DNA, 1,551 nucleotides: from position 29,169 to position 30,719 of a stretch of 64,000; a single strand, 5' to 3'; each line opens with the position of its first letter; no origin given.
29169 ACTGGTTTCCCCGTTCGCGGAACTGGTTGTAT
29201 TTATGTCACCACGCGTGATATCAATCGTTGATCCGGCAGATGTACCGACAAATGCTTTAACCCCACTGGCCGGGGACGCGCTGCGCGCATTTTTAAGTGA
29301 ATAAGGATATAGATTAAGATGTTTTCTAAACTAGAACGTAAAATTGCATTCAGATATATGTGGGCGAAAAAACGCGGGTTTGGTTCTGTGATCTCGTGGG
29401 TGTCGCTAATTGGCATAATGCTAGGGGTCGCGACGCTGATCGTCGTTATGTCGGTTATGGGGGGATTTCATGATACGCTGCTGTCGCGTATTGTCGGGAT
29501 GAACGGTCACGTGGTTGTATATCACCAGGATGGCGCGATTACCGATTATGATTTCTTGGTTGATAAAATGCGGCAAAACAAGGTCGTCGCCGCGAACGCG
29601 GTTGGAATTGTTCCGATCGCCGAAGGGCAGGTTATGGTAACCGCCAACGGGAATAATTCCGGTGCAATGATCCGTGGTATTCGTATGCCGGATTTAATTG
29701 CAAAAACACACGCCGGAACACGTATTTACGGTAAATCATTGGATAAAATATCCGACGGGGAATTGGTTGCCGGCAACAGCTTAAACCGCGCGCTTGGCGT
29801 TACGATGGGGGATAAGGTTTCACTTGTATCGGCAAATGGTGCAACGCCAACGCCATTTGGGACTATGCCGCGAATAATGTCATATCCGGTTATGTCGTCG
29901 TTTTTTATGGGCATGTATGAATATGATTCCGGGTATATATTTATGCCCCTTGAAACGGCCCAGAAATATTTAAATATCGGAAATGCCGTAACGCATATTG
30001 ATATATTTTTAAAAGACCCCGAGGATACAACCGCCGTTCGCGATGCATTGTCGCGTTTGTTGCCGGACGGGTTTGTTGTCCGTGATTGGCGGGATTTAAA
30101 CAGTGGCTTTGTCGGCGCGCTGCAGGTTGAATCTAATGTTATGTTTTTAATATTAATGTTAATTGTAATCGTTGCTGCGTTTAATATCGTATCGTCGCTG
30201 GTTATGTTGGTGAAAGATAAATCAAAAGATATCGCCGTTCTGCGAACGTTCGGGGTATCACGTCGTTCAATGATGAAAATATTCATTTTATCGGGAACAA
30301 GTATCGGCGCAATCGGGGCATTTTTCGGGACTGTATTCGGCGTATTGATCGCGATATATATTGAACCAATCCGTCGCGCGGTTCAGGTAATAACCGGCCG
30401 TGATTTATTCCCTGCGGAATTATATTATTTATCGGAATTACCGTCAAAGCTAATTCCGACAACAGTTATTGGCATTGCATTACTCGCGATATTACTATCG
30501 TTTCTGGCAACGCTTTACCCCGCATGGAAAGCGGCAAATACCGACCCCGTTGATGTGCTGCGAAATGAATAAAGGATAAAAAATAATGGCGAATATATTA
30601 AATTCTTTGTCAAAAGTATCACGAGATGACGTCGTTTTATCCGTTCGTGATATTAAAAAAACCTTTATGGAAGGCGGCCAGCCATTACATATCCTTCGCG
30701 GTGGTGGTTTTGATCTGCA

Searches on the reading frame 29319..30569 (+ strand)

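Call 32: search_protein_families(library=ncbifam, proteins=[window:29319-30569:+], max_evalue=1e-10)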
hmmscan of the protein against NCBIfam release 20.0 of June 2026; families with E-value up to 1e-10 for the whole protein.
window:29319-30569:+ (417 aa): 4 families
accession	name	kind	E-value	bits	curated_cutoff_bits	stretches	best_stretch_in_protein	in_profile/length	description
TIGR02212.1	lolCE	equivalog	3e-124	415.1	362.45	1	5-417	2-411/411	lipoprotein-releasing ABC transporter permease subunit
NF008357.0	PRK11146.1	exception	1.5e-65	221.7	439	1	2-415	2-412/414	lipoprotein-releasing ABC transporter permease subunit LolE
NF008076.0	PRK10814.1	exception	2.9e-64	217.6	473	1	4-417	4-399/399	lipoprotein-releasing ABC transporter permease subunit LolC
TIGR02213.1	lolE_release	exception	3.6e-61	207.2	540.35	1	9-415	6-409/411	lipoprotein-releasing ABC transporter permease subunit LolE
